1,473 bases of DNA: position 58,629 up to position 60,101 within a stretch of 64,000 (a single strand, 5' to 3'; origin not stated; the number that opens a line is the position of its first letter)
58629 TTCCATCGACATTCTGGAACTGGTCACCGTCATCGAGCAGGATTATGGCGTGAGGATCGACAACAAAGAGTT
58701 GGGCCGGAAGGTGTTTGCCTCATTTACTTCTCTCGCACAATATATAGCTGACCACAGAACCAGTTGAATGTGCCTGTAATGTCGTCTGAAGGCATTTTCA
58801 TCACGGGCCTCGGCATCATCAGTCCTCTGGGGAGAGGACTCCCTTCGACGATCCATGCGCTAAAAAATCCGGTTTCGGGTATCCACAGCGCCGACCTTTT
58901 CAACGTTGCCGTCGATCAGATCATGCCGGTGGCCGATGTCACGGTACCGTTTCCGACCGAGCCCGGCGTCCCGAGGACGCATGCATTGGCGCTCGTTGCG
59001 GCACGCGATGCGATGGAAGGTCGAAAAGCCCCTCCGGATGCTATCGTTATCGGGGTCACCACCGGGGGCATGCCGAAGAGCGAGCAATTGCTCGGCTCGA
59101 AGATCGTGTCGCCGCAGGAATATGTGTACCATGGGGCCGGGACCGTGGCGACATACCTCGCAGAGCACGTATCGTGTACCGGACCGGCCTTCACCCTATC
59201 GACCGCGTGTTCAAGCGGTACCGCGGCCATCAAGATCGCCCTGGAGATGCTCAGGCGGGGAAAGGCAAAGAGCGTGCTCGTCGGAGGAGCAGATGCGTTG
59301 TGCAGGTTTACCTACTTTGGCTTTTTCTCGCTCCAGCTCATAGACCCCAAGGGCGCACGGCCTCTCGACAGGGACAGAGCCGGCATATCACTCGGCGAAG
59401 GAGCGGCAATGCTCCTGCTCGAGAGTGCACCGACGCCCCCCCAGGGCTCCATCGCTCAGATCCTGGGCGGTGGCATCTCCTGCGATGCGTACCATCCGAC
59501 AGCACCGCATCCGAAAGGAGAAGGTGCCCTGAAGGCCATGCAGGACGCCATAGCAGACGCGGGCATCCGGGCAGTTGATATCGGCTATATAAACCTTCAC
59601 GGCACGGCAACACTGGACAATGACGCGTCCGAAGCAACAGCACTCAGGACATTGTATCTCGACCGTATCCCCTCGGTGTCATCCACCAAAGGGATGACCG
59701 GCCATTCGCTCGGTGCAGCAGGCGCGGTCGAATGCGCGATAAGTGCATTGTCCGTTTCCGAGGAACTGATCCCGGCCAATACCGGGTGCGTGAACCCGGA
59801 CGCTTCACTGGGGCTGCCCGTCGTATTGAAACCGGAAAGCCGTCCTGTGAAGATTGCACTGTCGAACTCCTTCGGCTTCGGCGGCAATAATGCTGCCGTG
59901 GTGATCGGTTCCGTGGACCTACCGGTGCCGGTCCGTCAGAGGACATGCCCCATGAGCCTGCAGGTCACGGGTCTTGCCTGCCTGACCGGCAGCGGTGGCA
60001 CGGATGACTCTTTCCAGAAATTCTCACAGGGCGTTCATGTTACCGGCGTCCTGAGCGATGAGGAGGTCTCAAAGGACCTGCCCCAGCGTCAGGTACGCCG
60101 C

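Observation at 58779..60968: Single 734-aa polypeptide fusing an active ketosynthase to a Cys-less KS-like (chain-length-factor-like) domain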

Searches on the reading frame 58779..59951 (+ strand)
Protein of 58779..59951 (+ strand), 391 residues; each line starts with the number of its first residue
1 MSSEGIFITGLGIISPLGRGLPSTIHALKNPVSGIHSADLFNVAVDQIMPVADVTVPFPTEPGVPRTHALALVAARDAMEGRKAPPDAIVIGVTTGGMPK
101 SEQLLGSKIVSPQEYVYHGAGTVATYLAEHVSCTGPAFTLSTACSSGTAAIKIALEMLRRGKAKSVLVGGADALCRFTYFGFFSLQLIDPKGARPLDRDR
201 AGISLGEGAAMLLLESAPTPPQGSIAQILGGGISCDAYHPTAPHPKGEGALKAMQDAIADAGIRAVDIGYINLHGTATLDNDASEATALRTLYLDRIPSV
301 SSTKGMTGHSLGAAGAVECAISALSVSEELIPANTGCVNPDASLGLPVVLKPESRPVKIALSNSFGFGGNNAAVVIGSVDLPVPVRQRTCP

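Call 15: search_solved_structures(query=window:58779-59951:+, max_evalue=1e-20)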
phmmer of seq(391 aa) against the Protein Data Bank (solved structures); distinct sequences matched with E-value up to 1e-20: 73 (the best 60 are shown).
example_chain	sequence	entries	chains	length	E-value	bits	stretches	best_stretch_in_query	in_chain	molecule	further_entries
6qsp_A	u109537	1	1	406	9.5e-56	193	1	87-377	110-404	Beta-ketoacyl synthase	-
9s5h_B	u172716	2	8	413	1.4e-52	182.5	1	90-376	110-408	3-oxoacyl-(Acyl-carrier-protein) synthase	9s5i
7f28_B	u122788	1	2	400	4e-52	181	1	88-377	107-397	Putative 3-oxoacyl-[ACP] synthase FabV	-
1j3n_A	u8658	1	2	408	2.6e-50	175.1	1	6-375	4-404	3-oxoacyl-(acyl-carrier protein) synthase II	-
4jga_A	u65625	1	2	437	4.9e-50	174.1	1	133-379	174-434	3-oxoacyl-[acyl-carrier-protein] synthase 2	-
4ls5_A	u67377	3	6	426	1.6e-49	172.4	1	2-376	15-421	3-oxoacyl-[acyl-carrier-protein] synthase 2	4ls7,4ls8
4ls6_A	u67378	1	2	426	1.7e-49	172.3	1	2-376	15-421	3-oxoacyl-[acyl-carrier-protein] synthase 2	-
6okg_A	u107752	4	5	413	4.9e-49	170.8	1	121-376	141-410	3-oxoacyl-[acyl-carrier-protein] synthase 2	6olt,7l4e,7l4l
2gfw_A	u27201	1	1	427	1e-48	169.8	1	121-376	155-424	3-oxoacyl-[acyl-carrier-protein] synthase 2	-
8qm1_A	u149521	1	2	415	1.1e-48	169.7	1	121-375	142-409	3-oxoacyl-[acyl-carrier-protein] synthase 2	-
1b3n_A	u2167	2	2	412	1.1e-48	169.7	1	121-376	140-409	PROTEIN (KETOACYL ACYL CARRIER PROTEIN SYNTHASE 2) | BETA-KETOACYL ACP SYNTHASE II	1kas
4b7v_A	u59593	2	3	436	1.4e-48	169.3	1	121-375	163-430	3-OXOACYL-[ACYL-CARRIER-PROTEIN] SYNTHASE 2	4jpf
5sxo_A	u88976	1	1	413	9e-48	166.7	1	135-377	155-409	3-oxoacyl-[acyl-carrier-protein] synthase 2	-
2gfy_A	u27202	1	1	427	9.2e-48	166.7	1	121-376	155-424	3-oxoacyl-[acyl-carrier-protein] synthase 2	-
9lpl_A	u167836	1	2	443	9.3e-48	166.7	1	121-382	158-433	3-oxoacyl-[acyl-carrier-protein] synthase 2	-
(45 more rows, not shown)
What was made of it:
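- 58779..59912 (+): N-terminal active ketosynthase half (residues 1-378). Key codons: Cys144 at 59208-59210, His274 at 59598-59600, Lys304 at 59688-59690, His309 at 59703-59705. Best PDB sequence hits are 6qsp_A (E 9.5e-56), 9s5h_B and 7f28_B (call 15).
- On Type II PKS KS/CLF (KS-alpha/KS-beta) pair, highly reducing/APE type: The best PDB sequence hit is 6qsp_A at 9.5e-56 (call 15).
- Closest known: ApeO/ApeC ketosynthase/chain-length-factor heterodimer of aryl polyene clusters. Same: The N half is most similar in sequence to the KS chains of 6QSP, 9S5H and 7F28 (call 15).
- The N half is closest in sequence to ApeO-type KS chains: 6qsp_A at 9.5e-56, 9s5h_B and 7f28_B (call 15).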
